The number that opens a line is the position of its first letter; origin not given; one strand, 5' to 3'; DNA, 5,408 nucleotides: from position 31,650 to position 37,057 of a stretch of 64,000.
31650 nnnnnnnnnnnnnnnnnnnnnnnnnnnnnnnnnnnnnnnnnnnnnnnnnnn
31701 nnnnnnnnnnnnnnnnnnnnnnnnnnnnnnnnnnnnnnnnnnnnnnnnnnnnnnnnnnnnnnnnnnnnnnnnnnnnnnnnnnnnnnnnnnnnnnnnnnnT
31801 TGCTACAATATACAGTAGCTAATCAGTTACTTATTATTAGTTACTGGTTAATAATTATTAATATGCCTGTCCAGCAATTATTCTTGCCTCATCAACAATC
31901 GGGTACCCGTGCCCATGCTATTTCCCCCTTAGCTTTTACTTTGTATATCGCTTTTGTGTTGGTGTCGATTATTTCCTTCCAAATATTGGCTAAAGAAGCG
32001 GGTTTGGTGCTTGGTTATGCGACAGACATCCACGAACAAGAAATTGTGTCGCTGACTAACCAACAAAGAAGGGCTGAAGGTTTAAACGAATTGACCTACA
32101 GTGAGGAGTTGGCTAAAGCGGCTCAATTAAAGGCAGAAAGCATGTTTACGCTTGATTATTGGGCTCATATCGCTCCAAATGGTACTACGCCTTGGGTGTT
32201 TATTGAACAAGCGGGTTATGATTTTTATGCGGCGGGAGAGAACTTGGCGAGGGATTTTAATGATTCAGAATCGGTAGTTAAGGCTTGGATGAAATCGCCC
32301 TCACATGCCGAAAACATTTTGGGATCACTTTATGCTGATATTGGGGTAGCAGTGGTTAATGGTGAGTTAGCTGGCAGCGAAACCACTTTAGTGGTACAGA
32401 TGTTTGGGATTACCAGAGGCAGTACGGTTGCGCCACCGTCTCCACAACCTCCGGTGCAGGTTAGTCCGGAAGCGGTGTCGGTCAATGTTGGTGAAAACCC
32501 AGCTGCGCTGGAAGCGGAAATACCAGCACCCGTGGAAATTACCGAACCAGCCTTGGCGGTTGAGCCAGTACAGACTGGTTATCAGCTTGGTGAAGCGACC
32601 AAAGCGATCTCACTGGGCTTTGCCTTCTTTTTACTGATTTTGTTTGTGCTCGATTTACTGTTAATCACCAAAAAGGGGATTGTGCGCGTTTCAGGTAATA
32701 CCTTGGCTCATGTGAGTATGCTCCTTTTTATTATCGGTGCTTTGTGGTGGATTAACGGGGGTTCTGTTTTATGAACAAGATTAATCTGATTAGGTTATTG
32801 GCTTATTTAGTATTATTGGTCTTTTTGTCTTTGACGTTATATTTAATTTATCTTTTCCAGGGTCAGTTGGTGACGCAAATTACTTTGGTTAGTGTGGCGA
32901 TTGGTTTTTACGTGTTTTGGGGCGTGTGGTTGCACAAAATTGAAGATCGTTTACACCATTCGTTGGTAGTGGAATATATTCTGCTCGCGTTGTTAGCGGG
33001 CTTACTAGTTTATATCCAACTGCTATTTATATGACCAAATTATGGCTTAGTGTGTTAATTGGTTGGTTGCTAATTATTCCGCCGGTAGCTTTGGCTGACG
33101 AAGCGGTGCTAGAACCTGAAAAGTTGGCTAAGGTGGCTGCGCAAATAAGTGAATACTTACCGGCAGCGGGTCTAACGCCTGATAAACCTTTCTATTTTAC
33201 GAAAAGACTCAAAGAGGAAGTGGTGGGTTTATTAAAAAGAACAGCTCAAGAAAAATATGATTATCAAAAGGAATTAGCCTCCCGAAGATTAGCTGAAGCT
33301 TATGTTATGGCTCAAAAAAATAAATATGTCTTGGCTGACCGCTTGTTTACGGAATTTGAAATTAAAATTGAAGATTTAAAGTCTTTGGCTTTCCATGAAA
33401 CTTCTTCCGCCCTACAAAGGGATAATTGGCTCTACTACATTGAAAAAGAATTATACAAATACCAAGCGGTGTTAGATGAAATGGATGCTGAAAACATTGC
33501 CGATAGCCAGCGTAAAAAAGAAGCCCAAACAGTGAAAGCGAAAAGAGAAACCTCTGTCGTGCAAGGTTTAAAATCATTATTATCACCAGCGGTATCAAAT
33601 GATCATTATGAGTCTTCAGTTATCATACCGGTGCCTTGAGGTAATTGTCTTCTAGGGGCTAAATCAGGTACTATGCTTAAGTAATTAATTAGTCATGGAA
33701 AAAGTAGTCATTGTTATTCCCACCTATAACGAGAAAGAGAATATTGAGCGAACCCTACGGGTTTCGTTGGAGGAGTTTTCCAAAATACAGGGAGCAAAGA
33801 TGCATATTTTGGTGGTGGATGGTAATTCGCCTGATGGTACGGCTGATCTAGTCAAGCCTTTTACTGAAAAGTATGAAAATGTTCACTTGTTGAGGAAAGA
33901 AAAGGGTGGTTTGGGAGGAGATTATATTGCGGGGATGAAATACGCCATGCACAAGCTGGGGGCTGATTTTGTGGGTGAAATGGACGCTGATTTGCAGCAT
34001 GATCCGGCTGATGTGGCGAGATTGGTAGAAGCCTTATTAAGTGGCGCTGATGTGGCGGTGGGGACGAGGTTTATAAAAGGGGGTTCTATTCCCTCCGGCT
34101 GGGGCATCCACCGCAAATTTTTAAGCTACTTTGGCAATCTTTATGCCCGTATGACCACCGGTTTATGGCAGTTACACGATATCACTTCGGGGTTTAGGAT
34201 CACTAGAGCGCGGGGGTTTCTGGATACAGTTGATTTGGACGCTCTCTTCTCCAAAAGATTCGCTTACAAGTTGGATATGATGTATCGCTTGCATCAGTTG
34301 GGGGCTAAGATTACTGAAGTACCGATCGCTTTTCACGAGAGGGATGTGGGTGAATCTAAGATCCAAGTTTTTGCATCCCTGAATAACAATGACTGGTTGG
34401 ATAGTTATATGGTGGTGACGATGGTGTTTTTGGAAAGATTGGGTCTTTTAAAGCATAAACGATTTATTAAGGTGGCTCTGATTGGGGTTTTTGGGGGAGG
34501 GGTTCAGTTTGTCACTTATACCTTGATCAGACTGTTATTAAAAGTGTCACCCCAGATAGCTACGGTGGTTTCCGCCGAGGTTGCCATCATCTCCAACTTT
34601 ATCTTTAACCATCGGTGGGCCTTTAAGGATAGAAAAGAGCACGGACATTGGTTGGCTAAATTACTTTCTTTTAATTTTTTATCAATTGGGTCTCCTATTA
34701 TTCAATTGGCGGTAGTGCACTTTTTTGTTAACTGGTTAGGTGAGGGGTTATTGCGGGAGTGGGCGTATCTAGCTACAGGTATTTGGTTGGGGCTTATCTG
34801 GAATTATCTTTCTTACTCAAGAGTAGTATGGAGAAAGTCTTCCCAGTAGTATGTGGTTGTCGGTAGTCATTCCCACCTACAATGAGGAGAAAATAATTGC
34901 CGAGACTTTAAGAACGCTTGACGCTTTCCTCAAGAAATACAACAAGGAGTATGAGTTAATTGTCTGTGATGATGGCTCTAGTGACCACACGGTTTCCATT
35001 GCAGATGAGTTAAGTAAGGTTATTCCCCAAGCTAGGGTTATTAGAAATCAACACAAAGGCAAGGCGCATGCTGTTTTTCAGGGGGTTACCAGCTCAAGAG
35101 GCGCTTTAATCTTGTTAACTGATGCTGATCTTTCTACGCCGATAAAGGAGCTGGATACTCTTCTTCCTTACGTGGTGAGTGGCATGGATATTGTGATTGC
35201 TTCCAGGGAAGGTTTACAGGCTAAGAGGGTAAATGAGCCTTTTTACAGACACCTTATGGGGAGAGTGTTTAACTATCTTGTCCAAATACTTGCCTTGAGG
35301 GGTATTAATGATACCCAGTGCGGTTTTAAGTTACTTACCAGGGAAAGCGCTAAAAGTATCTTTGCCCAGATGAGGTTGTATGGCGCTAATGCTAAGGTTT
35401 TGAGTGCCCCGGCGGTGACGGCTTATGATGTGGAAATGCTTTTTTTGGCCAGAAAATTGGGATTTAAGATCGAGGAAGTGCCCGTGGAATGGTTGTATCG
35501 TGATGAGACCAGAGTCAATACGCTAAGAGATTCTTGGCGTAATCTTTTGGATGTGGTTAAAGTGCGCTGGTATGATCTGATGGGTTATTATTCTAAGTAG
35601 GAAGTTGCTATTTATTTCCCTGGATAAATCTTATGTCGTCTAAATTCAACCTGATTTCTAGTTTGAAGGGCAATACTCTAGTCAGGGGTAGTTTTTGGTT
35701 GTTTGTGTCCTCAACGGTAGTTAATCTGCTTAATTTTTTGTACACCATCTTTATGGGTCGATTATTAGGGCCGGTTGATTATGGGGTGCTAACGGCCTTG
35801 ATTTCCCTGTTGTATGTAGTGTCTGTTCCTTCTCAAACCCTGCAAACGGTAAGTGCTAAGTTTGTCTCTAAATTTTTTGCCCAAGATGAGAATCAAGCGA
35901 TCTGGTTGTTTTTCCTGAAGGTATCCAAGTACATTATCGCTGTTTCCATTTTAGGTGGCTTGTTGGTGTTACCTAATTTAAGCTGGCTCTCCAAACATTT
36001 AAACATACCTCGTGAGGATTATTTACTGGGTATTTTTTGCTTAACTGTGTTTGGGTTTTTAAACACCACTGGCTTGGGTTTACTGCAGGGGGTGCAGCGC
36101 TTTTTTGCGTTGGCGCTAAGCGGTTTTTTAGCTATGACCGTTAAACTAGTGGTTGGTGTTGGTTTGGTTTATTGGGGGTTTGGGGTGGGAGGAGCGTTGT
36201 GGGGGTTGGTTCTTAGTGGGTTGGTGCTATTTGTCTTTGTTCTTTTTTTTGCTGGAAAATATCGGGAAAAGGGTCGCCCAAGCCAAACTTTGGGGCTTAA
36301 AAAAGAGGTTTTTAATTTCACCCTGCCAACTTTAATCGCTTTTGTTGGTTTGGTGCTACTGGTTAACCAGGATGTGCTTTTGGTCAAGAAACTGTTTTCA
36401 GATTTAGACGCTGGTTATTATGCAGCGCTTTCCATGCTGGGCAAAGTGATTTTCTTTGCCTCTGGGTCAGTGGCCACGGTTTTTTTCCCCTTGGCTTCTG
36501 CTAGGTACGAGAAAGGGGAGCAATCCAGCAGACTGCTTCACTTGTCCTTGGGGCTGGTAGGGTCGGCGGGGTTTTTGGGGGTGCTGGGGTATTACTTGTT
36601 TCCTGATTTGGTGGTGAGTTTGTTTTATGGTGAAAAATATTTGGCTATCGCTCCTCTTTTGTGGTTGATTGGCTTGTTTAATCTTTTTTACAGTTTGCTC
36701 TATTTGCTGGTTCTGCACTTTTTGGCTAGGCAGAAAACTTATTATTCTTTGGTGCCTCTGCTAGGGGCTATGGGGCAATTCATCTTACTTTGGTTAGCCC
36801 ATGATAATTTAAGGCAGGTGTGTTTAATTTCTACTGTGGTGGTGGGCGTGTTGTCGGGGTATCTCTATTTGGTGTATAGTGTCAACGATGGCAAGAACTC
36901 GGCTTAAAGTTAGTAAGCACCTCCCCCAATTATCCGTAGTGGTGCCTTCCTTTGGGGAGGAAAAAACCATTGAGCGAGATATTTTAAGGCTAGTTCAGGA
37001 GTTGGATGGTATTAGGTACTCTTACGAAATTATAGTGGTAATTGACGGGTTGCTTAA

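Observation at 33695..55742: Multiple three-component extracytoplasmic glycosylation modules (GtrB/CsbB-like GT2 + GtrA-like + YfhO-type GT-C) in one locus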

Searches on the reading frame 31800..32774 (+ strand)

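Call 8: search_protein_families(library=pfam, proteins=[window:31800-32774:+], max_evalue=0.001)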
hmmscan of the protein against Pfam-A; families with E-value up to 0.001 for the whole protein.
window:31800-32774:+ (324 aa): 1 family
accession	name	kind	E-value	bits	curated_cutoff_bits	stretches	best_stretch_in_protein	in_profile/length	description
PF00188.32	CAP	-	7e-17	62.8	21.1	1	84-200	2-115/117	Cysteine-rich secretory protein family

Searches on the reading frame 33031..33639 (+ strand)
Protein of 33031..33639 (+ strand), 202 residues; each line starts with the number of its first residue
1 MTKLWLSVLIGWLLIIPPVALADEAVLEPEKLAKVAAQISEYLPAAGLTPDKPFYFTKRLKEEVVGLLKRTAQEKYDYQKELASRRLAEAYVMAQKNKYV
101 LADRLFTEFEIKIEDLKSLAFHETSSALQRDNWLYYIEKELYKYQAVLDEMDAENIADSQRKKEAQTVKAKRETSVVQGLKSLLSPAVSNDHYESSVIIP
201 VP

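Call 8: search_protein_families(library=pfam, proteins=[window:33031-33639:+], max_evalue=0.001)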
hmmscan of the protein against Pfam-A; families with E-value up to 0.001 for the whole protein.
window:33031-33639:+ (202 aa): 1 family
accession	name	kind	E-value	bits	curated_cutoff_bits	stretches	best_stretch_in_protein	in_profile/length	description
PF18915.5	DUF5667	-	4.1e-15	56.4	27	1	47-149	1-90/99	Domain of unknown function (DUF5667)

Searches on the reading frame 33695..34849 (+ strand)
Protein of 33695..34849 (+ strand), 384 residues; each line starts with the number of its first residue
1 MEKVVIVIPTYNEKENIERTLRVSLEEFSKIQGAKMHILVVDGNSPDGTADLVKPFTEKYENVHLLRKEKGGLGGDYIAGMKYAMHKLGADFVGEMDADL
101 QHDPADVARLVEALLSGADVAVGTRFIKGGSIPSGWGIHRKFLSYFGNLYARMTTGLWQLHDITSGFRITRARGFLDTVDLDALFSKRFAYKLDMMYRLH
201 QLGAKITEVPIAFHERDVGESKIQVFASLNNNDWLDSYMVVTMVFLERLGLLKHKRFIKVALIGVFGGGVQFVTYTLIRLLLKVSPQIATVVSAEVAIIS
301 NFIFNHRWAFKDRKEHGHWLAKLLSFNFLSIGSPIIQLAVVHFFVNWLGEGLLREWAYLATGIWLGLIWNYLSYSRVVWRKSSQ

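Call 3: search_protein_families(library=pfam, proteins=[window:33695-34849:+], max_evalue=0.01)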
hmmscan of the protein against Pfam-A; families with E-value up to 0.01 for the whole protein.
window:33695-34849:+ (384 aa): 3 families
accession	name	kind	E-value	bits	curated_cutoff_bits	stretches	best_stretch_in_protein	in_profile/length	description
PF00535.33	Glycos_transf_2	-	1.2e-26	94.1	23.3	1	6-173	2-162/168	Glycosyl transferase family 2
PF04138.20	GtrA_DPMS_TM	-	1e-18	68.1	26.1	1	261-379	3-117/117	GtrA/DPMS, transmembrane domain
PF13641.12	Glyco_tranf_2_3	-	0.0044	17.5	27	1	4-111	3-108/230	Glycosyltransferase like family 2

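Call 12: search_protein_families(library=ncbifam, proteins=[window:33695-34849:+], max_evalue=0.1)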
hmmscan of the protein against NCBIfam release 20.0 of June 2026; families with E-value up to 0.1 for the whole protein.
window:33695-34849:+ (384 aa): 19 families
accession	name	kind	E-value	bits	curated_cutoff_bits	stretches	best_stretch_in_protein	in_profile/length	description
NF047588.1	GlcsyltransPgfSStrep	equivalog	1.1e-15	57.7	500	1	3-231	2-213/308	glycosyltransferase PgfS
TIGR04182.1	glyco_TIGR04182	equivalog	5.4e-15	55.5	325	1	3-298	1-267/293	S-layer glycoprotein N-glycosyltransferase AglJ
NF007986.1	PRK10714.1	equivalog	8e-14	51.4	529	1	2-231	6-218/316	undecaprenyl-phosphate 4-deoxy-4-formamido-L-arabinose transferase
NF058614.1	PPMAGASynPpgS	equivalog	3.6e-12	46.2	370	1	4-181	2-167/226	polyprenyl-phospho-N-acetylgalactosaminyl synthase PpgS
TIGR03469.1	HpnB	hypoth_equivalog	1.1e-08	34.5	379.25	1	3-114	45-160/386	hopene-associated glycosyltransferase HpnB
NF038302.1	EPS_HpsE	equivalog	2.9e-08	33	300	1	4-102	3-99/307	hormogonium polysaccharide biosynthesis glycosyltransferase HpsE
TIGR04283.1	glyco_like_mftF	equivalog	6.3e-08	32.5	182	1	6-86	3-73/221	TIGR04283 family arsenosugar biosynthesis glycosyltransferase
NF045692.1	OglycostaseCruG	equivalog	7e-08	31.8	600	1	2-114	41-152/386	2'-O-glycosyltransferase CruG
TIGR03937.1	PgaC_IcaA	equivalog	8.8e-08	31.5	422.3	1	2-122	45-158/407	poly-beta-1,6-N-acetyl-D-glucosamine synthase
NF007482.0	PRK10073.1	equivalog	1.1e-06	28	423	1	2-112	6-108/334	glycosyltransferase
NF041391.1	DPhHxTase_Halo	equivalog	4.4e-06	25.8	375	1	10-226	3-195/213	dolichyl-phosphate hexose transferase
NF010496.0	PRK13915.1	equivalog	3.7e-05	22.9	262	1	2-121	31-149/307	glucosyl-3-phosphoglycerate synthase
NF053846.1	glyco_with_XrtP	equivalog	0.00021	20.1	520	1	7-69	46-103/440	XrtP-associated glycosyltransferase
NF047683.1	TeichurnBiosyTuaG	equivalog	0.00025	20.8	400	1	3-111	7-108/252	teichuronic acid biosynthesis protein TuaG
NF050113.1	gal_furan_GlfT1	equivalog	0.00064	19.1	330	1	18-107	11-97/290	galactofuranosyltransferase GlfT1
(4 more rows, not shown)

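Call 69: search_solved_structures(query=window:33695-34849:+, max_evalue=0.001)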
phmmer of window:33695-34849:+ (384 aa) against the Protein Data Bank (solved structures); distinct sequences matched with E-value up to 0.001: 11.
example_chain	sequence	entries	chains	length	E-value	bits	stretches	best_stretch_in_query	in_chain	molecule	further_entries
5mlz_A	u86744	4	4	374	7.5e-36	127.6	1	3-349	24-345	Dolichol monophosphate mannose synthase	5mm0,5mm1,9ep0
9bhc_C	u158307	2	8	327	5.6e-12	49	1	2-252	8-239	Undecaprenyl-phosphate 4-deoxy-4-formamido-L-arabinose transferase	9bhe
8vxh_A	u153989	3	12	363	7.8e-12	48.5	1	2-252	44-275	Undecaprenyl-phosphate 4-deoxy-4-formamido-L-arabinose transferase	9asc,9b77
9hwj_A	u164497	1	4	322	9e-11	45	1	2-252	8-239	Undecaprenyl-phosphate 4-deoxy-4-formamido-L-arabinose transferase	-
3bcv_A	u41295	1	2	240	5.1e-05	26.1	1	3-148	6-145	Putative glycosyltransferase protein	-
9omm_A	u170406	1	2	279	8.3e-05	25.4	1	4-129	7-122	Glycosyltransferase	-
9omh_A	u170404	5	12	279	8.3e-05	25.4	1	4-129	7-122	Glycosyltransferase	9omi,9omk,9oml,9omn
9omj_A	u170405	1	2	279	8.4e-05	25.4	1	4-129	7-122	Glycosyltransferase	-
5ekp_C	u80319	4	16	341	0.00033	23.4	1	5-131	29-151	Uncharacterized glycosyltransferase sll0501 | Glycosyltransferase sll0501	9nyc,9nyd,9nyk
5eke_A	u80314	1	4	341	0.00034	23.4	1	5-131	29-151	Uncharacterized glycosyltransferase sll0501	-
9nye_A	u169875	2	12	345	0.00034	23.4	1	5-131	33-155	Glycosyltransferase sll0501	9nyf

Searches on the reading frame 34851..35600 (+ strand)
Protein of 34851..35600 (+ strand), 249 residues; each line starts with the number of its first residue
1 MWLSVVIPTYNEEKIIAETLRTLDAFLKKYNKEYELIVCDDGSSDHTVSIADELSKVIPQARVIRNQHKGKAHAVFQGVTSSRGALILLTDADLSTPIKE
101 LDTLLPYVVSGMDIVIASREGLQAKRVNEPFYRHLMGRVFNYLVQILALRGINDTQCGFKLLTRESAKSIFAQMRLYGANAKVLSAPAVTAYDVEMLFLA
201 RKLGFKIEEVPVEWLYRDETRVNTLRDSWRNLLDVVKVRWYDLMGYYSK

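Call 3: search_protein_families(library=pfam, proteins=[window:34851-35600:+], max_evalue=0.01)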
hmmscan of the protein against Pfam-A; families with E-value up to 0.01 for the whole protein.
window:34851-35600:+ (249 aa): 3 families
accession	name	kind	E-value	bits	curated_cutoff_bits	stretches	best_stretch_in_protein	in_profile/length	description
PF00535.33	Glycos_transf_2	-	9.5e-28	97.7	23.3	1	4-171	1-168/168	Glycosyl transferase family 2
PF13641.12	Glyco_tranf_2_3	-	1.9e-12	48.1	27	1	3-127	3-131/230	Glycosyltransferase like family 2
PF10111.15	Glyco_tranf_2_2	-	6.4e-07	29.6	27.3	1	4-95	1-93/276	Glycosyltransferase like family 2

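Call 12: search_protein_families(library=ncbifam, proteins=[window:34851-35600:+], max_evalue=0.1)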
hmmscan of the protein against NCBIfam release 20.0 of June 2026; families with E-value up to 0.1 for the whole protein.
window:34851-35600:+ (249 aa): 28 families (the best 25 are shown)
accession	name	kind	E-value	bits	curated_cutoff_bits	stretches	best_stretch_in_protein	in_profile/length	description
NF047588.1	GlcsyltransPgfSStrep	equivalog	1.2e-20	74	500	1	1-177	1-173/308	glycosyltransferase PgfS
NF007986.1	PRK10714.1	equivalog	7.6e-20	71.1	529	1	3-165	8-167/316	undecaprenyl-phosphate 4-deoxy-4-formamido-L-arabinose transferase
NF041875.1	EPS_EpsD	equivalog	5.1e-16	59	370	1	3-98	1-94/325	exopolysaccharide biosynthesis glycosyltransferase EpsD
TIGR04182.1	glyco_TIGR04182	equivalog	2.4e-15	56.7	325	1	4-235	3-214/293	S-layer glycoprotein N-glycosyltransferase AglJ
NF041391.1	DPhHxTase_Halo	equivalog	4.7e-15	55.2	375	1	9-195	3-177/213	dolichyl-phosphate hexose transferase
TIGR03937.1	PgaC_IcaA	equivalog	1e-14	54.4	422.3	1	3-93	47-135/407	poly-beta-1,6-N-acetyl-D-glucosamine synthase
TIGR04283.1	glyco_like_mftF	equivalog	1.8e-14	53.8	182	1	3-99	1-88/221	TIGR04283 family arsenosugar biosynthesis glycosyltransferase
NF010496.0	PRK13915.1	equivalog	2.2e-13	50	262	1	3-98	33-131/307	glucosyl-3-phosphoglycerate synthase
NF007482.0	PRK10073.1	equivalog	2.2e-12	46.6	423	1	3-96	8-98/334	glycosyltransferase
TIGR03469.1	HpnB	hypoth_equivalog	9.7e-11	41.3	379.25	1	4-105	47-157/386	hopene-associated glycosyltransferase HpnB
NF038302.1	EPS_HpsE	equivalog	1.9e-10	40.2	300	1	3-93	3-96/307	hormogonium polysaccharide biosynthesis glycosyltransferase HpsE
TIGR03965.1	mycofact_glyco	equivalog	7.6e-10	38.2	280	1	4-109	77-180/467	mycofactocin biosynthesis glycosyltransferase MftF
NF053739.1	GlytfEpsEBac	equivalog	1.6e-09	37.1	450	1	3-128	3-134/265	glycosyltransferase EpsE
NF058614.1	PPMAGASynPpgS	equivalog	3.9e-09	36.3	370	1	5-219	4-201/226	polyprenyl-phospho-N-acetylgalactosaminyl synthase PpgS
NF047683.1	TeichurnBiosyTuaG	equivalog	2.4e-08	33.9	400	1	3-99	8-102/252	teichuronic acid biosynthesis protein TuaG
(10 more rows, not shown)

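Call 71: search_solved_structures(query=window:34851-35600:+, max_evalue=0.001)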
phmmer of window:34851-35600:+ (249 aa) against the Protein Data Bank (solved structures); distinct sequences matched with E-value up to 0.001: 25.
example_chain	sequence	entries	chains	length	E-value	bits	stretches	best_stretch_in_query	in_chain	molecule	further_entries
5mlz_A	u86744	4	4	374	4.3e-21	79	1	2-169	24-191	Dolichol monophosphate mannose synthase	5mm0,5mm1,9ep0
9hwj_A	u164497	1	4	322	1.5e-16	64.1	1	3-164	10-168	Undecaprenyl-phosphate 4-deoxy-4-formamido-L-arabinose transferase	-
9bhc_C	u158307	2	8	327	1.7e-14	57.4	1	3-163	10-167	Undecaprenyl-phosphate 4-deoxy-4-formamido-L-arabinose transferase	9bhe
8vxh_A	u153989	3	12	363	2.3e-14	57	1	3-163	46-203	Undecaprenyl-phosphate 4-deoxy-4-formamido-L-arabinose transferase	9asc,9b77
2z87_A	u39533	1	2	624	2.9e-13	53.3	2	3-94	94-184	Chondroitin synthase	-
2z86_A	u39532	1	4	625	2.9e-13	53.3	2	3-94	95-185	Chondroitin synthase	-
5eke_A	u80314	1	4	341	8.7e-10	42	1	3-146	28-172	Uncharacterized glycosyltransferase sll0501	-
5ekp_C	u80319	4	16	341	8.8e-10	42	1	3-146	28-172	Uncharacterized glycosyltransferase sll0501 | Glycosyltransferase sll0501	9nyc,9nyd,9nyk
9nye_A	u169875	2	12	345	9e-10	41.9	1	3-146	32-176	Glycosyltransferase sll0501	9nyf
5hea_A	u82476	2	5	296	2.2e-09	40.7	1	3-117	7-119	Putative glycosyltransferase (GalT1)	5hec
6yv7_B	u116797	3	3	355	1.8e-07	34.4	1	4-100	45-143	Glycosyl transferase, family 2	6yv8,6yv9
6yv7_A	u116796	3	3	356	1.8e-07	34.4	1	4-100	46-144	Glycosyl transferase, family 2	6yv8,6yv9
6p61_A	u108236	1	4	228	4.4e-06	29.9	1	3-93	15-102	Glycosyltransferase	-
9omm_A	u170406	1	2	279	6e-06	29.4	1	3-103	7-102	Glycosyltransferase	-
9omj_A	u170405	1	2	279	6.1e-06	29.4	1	3-102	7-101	Glycosyltransferase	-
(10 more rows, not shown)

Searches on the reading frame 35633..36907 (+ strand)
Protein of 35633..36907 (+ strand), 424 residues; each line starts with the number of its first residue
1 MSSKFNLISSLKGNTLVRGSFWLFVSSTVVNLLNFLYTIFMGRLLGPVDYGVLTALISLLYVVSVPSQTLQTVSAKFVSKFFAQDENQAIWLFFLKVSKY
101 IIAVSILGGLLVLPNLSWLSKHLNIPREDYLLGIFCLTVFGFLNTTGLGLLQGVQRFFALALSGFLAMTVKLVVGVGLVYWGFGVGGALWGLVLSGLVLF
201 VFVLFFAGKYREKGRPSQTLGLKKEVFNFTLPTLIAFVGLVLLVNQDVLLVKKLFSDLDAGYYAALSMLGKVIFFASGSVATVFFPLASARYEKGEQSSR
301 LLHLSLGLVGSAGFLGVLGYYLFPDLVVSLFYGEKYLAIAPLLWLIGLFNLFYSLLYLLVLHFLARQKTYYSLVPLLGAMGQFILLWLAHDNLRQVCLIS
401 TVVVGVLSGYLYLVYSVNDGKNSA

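Call 3: search_protein_families(library=pfam, proteins=[window:35633-36907:+], max_evalue=0.01)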
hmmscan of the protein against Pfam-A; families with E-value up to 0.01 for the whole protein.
window:35633-36907:+ (424 aa): 2 families
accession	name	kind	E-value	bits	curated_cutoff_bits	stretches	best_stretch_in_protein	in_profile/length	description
PF13440.11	Polysacc_synt_3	-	8.2e-18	65.1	23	1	41-340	2-292/293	Polysaccharide biosynthesis protein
PF01943.22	Polysacc_synt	-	4.7e-09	36.5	28.2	1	16-289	1-271/274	Polysaccharide biosynthesis protein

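Call 12: search_protein_families(library=ncbifam, proteins=[window:35633-36907:+], max_evalue=0.1)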
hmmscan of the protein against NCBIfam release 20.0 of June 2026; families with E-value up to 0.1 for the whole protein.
window:35633-36907:+ (424 aa): 1 family
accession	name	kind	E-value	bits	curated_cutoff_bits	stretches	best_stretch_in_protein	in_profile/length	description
NF058658.1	Oglyco_Wzx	exception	2.3e-09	36.8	720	1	10-404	5-390/478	O-glycosylation flippase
